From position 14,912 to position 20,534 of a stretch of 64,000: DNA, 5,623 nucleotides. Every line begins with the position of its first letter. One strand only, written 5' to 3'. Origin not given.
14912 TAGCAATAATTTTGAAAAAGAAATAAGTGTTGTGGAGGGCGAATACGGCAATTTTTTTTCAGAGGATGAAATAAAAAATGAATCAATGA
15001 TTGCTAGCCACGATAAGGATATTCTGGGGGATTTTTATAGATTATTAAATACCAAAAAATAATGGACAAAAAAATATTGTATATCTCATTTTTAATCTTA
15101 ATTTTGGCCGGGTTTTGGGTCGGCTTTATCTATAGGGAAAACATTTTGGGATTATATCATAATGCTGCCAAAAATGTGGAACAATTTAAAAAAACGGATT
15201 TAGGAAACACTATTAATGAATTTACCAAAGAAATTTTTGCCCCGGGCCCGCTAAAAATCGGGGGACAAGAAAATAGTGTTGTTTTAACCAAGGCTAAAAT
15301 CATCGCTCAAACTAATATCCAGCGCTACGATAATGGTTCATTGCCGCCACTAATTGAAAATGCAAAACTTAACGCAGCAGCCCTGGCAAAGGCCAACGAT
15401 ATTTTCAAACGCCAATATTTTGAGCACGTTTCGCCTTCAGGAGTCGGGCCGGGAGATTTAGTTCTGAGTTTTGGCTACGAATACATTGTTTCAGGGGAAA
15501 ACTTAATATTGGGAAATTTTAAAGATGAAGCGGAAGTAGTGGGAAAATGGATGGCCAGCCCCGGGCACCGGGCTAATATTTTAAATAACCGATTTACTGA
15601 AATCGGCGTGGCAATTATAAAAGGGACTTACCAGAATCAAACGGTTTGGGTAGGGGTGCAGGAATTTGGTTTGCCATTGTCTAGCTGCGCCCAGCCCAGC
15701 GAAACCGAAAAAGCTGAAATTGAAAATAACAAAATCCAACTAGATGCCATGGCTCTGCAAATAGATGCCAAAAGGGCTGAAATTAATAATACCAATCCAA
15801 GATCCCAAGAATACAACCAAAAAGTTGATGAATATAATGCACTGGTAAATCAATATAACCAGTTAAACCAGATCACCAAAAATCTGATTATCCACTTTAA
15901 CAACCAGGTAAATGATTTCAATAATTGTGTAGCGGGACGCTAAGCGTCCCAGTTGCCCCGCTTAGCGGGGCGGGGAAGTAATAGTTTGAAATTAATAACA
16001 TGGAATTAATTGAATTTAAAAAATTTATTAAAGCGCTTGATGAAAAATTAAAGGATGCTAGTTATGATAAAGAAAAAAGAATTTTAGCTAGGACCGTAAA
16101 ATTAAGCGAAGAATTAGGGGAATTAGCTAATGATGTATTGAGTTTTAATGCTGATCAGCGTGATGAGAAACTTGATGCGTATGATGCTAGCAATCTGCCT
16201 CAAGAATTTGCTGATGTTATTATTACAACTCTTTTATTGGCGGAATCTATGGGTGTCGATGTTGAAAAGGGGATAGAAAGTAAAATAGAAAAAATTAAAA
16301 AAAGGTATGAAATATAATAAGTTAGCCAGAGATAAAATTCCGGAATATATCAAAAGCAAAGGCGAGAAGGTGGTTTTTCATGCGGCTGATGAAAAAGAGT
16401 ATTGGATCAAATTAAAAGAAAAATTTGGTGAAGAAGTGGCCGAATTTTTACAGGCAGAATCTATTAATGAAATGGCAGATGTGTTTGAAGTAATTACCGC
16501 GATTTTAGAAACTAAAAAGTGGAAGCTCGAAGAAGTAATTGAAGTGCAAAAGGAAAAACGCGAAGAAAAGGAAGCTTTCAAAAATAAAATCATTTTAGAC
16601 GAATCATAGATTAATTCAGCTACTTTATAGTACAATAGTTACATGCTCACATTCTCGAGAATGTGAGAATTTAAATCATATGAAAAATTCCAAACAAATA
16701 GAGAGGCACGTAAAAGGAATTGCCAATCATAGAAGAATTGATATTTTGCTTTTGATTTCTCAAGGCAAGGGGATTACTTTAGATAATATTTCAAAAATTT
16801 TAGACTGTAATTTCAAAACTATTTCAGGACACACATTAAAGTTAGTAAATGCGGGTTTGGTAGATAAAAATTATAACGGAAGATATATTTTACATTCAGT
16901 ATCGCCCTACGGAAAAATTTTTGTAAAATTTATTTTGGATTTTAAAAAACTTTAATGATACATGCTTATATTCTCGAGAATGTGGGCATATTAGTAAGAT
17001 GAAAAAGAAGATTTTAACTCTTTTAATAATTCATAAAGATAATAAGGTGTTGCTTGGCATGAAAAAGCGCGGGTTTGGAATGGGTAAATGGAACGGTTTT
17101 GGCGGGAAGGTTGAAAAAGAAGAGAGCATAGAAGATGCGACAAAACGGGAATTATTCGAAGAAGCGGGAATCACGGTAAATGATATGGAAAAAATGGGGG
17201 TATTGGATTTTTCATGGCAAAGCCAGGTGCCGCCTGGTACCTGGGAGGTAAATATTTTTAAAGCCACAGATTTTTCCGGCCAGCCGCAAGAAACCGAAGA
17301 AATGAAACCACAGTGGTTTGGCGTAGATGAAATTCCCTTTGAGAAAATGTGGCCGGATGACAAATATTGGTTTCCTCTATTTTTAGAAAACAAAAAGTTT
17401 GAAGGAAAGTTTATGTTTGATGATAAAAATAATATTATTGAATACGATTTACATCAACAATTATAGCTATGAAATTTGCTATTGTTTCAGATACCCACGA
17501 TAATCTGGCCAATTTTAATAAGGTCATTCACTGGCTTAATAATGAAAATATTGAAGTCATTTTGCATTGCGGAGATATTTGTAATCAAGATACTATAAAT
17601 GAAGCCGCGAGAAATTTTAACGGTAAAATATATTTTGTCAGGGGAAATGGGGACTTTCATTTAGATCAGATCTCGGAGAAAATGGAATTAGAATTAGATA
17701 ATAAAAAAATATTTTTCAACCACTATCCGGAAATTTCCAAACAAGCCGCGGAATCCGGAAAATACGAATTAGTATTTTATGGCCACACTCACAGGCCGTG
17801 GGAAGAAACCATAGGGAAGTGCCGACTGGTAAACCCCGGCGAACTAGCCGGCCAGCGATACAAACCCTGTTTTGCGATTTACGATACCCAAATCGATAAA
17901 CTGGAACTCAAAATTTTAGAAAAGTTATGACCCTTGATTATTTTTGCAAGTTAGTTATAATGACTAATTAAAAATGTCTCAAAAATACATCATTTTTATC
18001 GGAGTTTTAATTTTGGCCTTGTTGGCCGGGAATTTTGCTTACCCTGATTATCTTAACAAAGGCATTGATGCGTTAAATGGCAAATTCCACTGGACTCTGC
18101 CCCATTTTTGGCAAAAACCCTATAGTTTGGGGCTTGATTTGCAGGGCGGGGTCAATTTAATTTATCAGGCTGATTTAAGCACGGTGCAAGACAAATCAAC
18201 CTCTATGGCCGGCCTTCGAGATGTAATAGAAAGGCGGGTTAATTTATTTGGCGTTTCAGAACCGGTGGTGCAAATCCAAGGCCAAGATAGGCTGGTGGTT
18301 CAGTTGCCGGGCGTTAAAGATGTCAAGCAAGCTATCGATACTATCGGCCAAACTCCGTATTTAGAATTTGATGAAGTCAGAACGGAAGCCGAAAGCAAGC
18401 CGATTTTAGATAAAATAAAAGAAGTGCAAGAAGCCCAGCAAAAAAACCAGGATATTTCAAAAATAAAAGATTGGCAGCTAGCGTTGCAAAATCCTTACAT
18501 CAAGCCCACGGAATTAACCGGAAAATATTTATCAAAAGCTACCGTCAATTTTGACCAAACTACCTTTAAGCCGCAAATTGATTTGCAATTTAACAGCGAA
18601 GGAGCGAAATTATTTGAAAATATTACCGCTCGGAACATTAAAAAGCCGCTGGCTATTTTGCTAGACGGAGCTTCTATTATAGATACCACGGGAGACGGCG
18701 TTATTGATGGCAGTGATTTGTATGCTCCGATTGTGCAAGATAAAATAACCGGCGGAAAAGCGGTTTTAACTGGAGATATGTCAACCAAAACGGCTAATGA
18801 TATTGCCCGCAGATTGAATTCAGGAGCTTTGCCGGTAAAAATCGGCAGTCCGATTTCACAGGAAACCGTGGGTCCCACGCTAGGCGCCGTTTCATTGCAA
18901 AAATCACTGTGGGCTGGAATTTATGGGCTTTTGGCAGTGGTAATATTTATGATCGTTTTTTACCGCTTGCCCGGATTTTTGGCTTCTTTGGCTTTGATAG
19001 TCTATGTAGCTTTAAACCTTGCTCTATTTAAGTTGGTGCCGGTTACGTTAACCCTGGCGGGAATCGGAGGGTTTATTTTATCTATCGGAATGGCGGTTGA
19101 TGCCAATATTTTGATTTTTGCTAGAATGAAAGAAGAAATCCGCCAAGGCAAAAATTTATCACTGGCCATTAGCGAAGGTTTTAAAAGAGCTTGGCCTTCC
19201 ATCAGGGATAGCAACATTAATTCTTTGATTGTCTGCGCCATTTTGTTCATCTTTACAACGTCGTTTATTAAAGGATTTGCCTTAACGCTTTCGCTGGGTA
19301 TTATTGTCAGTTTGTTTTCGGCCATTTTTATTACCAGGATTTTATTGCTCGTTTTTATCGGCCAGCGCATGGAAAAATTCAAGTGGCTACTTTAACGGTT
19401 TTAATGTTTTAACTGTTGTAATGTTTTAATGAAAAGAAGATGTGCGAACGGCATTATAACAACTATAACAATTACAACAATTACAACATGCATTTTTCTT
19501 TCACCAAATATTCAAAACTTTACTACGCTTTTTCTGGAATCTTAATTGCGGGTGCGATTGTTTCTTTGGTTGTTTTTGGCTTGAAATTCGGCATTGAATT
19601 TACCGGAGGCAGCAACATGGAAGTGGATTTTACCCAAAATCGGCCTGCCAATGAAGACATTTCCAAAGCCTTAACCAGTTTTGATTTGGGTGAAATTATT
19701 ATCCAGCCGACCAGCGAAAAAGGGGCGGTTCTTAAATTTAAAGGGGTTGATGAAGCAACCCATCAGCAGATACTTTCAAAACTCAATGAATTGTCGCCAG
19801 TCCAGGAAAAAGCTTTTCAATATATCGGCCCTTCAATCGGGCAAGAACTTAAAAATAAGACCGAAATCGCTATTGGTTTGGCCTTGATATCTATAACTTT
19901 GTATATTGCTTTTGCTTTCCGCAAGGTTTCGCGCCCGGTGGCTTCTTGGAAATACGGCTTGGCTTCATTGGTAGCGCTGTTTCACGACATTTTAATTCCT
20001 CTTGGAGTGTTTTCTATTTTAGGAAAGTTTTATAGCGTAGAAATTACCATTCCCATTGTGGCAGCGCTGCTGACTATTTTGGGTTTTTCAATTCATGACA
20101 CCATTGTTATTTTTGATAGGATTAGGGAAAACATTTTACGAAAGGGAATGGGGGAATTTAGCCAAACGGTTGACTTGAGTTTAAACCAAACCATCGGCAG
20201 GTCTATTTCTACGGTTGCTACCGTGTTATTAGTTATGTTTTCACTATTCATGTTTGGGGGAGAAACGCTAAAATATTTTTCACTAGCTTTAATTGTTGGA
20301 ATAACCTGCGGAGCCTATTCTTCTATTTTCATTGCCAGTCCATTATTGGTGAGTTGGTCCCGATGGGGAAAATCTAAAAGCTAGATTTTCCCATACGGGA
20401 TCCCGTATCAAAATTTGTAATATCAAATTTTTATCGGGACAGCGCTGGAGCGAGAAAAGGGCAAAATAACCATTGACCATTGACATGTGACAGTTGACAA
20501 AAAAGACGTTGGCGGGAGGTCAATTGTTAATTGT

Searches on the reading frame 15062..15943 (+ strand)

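Call 66: search_protein_families(library=pfam, proteins=[window:15062-15943:+], max_evalue=0.001)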
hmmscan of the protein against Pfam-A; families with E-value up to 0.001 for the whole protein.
window:15062-15943:+ (293 aa): 1 family
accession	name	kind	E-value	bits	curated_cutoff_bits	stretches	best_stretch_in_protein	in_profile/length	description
PF00188.32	CAP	-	2.6e-14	54.5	21.1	1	93-198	12-115/117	Cysteine-rich secretory protein family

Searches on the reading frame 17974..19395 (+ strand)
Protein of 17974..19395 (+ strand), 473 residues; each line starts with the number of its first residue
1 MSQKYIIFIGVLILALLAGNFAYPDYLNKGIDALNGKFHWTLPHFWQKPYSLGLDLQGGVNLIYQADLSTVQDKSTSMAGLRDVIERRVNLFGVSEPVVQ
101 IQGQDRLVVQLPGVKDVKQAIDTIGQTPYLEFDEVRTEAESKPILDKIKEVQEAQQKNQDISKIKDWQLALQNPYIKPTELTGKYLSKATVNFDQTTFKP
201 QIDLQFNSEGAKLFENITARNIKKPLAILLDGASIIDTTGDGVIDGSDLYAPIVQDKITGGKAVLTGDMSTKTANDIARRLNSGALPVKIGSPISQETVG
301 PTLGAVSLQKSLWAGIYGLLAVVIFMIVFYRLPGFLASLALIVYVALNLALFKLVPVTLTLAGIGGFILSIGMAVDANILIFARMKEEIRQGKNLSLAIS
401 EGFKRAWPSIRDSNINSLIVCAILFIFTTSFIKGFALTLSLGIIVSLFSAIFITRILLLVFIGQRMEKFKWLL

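Call 18: search_protein_families(library=pfam, proteins=[window:17974-19395:+], max_evalue=0.001)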
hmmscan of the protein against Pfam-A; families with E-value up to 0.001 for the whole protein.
window:17974-19395:+ (473 aa): 4 families
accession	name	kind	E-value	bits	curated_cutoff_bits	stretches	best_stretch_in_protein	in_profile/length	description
PF22599.2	SecDF_P1_head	-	7.6e-25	87.5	27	1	178-288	18-114/114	SecDF, P1 head subdomain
PF21760.3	SecD_1st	-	7.4e-22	77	27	1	81-136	4-59/60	Protein translocase subunit SecDF, P1 domain, N-terminal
PF02355.23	SecD_SecF_C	-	1e-15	58.1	20.5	1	294-460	16-185/189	Protein export membrane protein SecD/SecF, C-terminal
PF03176.21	MMPL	-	5.6e-10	39.1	20.5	1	333-466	179-306/333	MMPL family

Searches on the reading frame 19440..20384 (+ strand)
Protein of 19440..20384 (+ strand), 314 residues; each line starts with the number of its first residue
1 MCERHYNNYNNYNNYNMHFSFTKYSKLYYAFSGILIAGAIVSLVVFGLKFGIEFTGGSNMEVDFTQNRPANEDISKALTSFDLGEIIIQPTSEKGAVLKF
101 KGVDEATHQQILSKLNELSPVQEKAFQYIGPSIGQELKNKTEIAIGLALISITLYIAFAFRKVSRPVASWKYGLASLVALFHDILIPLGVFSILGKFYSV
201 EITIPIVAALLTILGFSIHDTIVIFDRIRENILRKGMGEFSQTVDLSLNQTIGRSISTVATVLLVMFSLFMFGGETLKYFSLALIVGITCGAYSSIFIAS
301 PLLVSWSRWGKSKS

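Call 66: search_protein_families(library=pfam, proteins=[window:19440-20384:+], max_evalue=0.001)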
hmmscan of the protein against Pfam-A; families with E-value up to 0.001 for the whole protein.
window:19440-20384:+ (314 aa): 2 families
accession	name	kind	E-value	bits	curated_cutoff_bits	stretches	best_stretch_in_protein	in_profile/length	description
PF02355.23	SecD_SecF_C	-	1.2e-55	188.3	20.5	1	117-308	8-188/189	Protein export membrane protein SecD/SecF, C-terminal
PF07549.19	Sec_GG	-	2.8e-08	33.5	20.3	1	41-66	1-26/28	SecD/SecF GG Motif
